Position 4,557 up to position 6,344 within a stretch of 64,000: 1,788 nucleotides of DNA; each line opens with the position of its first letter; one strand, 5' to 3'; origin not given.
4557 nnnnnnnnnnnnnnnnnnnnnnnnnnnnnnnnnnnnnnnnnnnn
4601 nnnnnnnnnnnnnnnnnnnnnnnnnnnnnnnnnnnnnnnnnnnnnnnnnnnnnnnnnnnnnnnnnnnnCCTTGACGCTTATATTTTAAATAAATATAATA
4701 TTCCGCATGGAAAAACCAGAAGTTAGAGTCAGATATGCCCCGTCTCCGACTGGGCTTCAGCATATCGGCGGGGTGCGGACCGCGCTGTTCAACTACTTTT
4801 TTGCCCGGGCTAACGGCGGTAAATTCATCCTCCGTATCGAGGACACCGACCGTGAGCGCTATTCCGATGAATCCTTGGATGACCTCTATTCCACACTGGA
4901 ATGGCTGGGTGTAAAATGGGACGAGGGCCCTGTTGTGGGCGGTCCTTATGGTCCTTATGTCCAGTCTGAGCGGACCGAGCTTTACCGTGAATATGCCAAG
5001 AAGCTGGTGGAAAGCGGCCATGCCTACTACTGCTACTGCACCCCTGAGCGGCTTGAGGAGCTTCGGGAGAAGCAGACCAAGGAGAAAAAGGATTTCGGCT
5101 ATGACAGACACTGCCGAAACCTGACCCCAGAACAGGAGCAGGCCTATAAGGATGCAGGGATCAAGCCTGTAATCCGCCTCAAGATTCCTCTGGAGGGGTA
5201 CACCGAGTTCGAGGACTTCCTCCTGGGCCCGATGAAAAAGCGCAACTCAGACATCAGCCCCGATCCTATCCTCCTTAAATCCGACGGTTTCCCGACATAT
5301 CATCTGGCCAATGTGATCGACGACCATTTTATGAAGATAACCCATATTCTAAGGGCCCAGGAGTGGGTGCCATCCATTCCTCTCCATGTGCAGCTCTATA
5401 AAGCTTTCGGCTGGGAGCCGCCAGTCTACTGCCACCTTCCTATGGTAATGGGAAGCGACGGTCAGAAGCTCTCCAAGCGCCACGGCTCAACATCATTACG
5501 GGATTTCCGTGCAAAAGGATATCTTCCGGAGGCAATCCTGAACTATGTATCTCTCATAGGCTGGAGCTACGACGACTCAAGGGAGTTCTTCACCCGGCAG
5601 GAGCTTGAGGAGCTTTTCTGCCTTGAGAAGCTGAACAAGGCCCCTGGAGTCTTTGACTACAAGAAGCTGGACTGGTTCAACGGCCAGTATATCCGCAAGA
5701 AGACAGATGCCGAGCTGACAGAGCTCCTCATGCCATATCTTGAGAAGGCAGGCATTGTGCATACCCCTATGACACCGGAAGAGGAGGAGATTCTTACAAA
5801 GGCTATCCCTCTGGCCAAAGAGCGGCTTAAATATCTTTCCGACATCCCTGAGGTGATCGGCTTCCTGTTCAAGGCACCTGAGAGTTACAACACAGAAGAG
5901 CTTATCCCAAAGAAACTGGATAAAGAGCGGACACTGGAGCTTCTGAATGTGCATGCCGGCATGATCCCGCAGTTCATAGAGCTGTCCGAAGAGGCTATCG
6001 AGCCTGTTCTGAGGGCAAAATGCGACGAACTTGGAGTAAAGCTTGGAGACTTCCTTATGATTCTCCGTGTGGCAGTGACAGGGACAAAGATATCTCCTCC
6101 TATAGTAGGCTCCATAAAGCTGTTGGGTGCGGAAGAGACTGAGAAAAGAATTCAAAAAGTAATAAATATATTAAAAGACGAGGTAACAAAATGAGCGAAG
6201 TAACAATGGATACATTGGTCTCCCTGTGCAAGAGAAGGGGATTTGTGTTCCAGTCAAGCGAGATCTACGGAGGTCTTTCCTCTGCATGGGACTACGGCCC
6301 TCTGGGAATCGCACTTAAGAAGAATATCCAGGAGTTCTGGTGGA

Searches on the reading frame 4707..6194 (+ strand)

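Call 41: search_protein_families(library=pfam, proteins=[window:4707-6194:+], max_evalue=0.001)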
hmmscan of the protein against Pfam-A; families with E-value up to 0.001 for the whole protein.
window:4707-6194:+ (495 aa): 2 families
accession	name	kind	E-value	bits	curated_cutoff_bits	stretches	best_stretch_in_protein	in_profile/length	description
PF00749.27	tRNA-synt_1c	-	3.1e-103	345.4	23.4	1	5-323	1-314/314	tRNA synthetases class I (E and Q), catalytic domain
PF19269.4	Anticodon_2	-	1.3e-30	107.1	23.6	1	336-486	1-141/141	Anticodon binding domain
